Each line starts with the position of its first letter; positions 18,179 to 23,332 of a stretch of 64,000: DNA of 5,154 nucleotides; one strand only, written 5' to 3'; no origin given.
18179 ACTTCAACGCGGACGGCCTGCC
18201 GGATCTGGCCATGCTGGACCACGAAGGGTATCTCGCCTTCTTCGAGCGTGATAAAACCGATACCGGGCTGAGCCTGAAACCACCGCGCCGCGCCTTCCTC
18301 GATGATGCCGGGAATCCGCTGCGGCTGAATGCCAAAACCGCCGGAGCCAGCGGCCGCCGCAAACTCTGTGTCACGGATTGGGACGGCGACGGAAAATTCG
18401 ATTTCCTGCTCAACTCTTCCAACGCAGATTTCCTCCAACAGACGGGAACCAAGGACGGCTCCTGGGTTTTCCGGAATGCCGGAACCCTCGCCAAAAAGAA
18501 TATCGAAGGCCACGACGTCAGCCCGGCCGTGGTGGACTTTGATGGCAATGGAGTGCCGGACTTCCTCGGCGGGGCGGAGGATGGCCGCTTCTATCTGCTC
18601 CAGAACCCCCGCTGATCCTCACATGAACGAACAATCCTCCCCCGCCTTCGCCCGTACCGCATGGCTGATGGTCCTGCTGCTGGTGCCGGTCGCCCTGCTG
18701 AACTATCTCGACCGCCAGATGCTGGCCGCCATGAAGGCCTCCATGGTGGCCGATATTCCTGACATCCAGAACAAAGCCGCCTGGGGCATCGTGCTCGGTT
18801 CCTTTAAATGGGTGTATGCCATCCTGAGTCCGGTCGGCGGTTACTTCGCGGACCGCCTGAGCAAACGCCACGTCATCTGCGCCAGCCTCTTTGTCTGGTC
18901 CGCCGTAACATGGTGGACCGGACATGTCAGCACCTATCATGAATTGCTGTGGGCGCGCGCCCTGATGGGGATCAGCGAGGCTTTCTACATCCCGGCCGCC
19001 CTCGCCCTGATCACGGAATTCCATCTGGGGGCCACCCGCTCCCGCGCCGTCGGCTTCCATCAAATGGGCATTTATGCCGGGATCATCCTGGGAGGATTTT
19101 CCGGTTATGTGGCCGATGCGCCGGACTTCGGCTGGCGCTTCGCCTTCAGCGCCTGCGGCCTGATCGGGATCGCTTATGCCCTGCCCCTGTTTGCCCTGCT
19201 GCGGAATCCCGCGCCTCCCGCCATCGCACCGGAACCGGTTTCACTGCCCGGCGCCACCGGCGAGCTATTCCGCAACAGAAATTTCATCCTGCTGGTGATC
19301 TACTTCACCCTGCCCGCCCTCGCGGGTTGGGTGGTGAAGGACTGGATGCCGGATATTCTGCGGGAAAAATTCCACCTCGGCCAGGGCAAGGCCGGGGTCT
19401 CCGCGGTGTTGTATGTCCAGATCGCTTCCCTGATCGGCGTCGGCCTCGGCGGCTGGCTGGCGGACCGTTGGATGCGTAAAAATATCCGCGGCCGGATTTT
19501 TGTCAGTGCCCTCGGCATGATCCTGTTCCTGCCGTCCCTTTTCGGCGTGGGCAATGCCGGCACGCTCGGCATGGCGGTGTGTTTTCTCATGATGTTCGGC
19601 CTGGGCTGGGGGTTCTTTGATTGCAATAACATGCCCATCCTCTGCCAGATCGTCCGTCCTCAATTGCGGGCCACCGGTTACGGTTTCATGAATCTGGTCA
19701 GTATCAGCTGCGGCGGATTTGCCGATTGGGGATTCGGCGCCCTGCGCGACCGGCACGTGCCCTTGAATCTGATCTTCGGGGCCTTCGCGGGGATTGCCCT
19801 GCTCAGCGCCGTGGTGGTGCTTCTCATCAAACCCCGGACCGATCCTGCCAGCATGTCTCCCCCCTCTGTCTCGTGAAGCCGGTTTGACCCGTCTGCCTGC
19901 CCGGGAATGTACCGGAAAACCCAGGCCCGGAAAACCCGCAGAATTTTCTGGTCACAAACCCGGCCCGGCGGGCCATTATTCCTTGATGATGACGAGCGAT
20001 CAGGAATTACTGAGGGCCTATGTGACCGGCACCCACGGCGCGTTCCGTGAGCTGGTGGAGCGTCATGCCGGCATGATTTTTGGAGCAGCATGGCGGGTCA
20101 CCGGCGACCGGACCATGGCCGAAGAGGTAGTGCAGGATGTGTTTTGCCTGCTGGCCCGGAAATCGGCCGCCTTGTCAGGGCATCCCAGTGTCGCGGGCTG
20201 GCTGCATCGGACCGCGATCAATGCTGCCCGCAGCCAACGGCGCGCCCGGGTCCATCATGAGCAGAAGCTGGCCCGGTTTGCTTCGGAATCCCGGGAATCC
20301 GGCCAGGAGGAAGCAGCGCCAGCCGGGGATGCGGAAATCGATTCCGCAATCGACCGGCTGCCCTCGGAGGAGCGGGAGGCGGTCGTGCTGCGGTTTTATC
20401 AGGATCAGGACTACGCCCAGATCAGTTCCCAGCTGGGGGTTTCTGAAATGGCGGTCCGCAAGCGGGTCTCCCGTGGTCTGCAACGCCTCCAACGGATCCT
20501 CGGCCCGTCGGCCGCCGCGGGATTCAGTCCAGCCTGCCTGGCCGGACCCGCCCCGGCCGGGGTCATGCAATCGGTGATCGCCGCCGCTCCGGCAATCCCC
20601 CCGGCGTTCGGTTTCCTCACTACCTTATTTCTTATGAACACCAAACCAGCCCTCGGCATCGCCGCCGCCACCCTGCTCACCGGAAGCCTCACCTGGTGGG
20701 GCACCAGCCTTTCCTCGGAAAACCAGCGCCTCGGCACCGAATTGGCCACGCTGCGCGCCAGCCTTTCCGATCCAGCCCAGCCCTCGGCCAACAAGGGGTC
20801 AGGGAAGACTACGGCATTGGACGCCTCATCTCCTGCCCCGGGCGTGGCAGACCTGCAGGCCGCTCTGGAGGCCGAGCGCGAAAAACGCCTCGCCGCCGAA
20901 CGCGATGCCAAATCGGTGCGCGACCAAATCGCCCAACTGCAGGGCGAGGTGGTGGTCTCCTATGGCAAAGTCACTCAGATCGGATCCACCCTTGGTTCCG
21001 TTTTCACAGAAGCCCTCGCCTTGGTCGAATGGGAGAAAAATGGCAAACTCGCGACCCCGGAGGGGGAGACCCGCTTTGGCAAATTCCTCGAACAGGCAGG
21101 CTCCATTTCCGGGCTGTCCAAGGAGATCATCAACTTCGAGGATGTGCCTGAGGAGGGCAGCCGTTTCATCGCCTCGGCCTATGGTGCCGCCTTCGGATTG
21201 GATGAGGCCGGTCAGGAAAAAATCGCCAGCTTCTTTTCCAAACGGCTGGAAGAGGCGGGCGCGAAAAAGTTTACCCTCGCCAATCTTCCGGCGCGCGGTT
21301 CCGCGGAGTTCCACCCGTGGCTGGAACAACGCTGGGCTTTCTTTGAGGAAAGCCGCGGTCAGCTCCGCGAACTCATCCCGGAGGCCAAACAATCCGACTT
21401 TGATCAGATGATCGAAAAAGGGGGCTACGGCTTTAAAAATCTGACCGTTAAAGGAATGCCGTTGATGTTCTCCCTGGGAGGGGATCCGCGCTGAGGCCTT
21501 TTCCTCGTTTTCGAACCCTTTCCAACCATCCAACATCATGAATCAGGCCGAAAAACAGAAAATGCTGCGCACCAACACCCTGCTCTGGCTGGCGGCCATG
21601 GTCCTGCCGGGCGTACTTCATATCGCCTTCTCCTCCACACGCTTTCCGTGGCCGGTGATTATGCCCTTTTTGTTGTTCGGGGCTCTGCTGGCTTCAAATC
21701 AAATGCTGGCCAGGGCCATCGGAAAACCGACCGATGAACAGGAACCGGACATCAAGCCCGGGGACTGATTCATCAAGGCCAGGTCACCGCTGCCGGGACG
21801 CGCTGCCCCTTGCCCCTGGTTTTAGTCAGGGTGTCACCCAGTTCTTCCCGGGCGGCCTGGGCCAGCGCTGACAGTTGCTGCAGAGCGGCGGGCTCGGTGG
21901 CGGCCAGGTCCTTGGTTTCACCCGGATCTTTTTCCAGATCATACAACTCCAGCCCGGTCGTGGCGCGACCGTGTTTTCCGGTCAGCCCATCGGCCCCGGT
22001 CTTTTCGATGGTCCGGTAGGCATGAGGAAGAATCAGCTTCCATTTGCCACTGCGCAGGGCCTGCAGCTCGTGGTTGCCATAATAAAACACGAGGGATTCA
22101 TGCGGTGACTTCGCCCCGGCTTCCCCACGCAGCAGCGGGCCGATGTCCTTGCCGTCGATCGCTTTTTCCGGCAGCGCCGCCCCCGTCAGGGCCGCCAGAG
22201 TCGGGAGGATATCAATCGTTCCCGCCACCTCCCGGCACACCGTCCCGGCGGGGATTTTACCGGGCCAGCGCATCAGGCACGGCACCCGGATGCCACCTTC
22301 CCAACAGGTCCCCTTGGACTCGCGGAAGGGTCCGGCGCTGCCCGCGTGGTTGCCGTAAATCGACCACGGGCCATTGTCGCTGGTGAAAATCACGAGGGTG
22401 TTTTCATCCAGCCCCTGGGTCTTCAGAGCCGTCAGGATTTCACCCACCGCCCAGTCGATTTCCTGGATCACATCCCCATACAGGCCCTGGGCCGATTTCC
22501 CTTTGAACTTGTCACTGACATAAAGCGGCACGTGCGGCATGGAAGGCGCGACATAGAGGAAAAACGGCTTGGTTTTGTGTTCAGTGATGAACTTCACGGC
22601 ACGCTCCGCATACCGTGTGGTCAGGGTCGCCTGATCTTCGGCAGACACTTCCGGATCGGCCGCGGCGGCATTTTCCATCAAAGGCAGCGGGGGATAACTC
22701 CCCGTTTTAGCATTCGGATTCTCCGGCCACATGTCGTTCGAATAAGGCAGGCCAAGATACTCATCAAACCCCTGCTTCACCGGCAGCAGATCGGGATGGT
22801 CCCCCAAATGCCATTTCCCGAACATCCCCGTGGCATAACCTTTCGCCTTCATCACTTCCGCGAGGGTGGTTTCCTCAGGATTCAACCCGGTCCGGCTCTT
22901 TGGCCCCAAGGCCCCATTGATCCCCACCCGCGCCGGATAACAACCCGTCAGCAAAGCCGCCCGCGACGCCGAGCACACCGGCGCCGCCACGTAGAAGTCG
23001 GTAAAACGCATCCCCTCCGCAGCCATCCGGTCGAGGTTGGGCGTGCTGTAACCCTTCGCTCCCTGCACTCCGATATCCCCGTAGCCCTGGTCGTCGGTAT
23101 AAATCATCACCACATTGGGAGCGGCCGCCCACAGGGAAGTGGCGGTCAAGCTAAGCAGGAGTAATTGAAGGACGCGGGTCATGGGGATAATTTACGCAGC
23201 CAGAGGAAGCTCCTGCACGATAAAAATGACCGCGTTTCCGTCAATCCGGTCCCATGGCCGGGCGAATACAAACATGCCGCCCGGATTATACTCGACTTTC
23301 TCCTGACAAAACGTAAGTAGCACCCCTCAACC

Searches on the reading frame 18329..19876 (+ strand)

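Call 92: search_protein_families(library=pfam, proteins=[window:18329-19876:+], max_evalue=0.001)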
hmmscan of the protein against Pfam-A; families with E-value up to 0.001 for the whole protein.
window:18329-19876:+ (515 aa): 3 families
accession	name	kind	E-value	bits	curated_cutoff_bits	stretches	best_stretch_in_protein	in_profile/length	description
PF07690.21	MFS_1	-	1.1e-41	143.3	33.4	1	120-458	3-339/347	Major Facilitator Superfamily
PF00083.30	Sugar_tr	-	2.1e-08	34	22.3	1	148-288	44-189/452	Sugar (and other) transporter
PF03137.26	OATP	-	0.00087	18.1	25.8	0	305-405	281-384/545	Organic Anion Transporter Polypeptide (OATP) family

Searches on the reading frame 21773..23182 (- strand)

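Call 92: search_protein_families(library=pfam, proteins=[window:21773-23182:-], max_evalue=0.001)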
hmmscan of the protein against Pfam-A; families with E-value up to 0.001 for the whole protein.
window:21773-23182:- (469 aa): 4 families
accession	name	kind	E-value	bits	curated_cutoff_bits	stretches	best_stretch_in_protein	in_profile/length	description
PF00884.28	Sulfatase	-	9.4e-65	219.3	25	1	22-335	1-301/301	Sulfatase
PF16347.10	SGSH_C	-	2.8e-12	47.5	29.3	1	293-430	11-135/154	N-sulphoglucosamine sulphohydrolase, C-terminal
PF14707.11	Sulfatase_C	-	1.3e-10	42.4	30.9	1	359-455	1-99/127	C-terminal region of aryl-sulfatase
PF01663.27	Phosphodiest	-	9.2e-07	29.2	23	1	46-271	19-220/342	Type I phosphodiesterase / nucleotide pyrophosphatase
